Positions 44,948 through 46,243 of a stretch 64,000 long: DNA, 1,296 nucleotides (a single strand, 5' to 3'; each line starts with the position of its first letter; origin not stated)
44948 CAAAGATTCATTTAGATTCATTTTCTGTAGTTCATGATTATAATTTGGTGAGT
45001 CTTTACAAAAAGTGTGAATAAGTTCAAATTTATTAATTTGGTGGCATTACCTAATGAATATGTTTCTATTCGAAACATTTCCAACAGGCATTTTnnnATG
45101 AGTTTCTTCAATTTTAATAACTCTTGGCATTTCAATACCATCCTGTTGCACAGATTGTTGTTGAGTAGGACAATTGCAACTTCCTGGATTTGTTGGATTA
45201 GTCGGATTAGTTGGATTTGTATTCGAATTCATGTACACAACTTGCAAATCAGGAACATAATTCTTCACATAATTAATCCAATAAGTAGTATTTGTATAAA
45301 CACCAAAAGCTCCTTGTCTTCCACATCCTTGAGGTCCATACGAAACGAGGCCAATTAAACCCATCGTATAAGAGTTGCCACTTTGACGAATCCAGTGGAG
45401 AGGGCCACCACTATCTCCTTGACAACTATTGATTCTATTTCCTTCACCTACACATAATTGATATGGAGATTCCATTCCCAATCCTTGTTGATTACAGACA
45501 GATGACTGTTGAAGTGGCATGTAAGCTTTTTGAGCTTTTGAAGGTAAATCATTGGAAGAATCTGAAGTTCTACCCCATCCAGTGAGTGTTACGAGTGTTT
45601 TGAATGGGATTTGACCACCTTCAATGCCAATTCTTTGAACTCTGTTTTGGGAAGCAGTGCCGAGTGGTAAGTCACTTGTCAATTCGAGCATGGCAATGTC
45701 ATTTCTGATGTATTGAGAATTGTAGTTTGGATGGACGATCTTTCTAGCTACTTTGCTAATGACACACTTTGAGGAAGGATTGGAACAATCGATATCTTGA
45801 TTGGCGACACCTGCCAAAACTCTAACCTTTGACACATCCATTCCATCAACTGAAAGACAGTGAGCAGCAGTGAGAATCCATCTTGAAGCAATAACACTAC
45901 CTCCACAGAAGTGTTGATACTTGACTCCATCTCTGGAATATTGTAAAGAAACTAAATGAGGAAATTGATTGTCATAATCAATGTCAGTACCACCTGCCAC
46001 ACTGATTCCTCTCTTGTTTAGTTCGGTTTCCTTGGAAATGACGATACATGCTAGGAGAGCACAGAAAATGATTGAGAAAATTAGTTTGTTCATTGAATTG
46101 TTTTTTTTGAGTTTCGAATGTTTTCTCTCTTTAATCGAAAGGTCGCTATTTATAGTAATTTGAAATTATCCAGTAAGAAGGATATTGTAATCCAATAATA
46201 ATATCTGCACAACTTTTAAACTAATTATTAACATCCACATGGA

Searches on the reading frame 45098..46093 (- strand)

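Call 65: search_protein_families(library=pfam, max_evalue=0.001, proteins=[window:45098-46093:-])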
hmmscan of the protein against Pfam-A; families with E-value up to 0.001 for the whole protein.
window:45098-46093:- (332 aa): 1 family
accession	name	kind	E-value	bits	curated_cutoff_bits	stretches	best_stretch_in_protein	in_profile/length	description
PF00089.32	Trypsin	-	1.1e-41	143.5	20.6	1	39-271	7-215/220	Trypsin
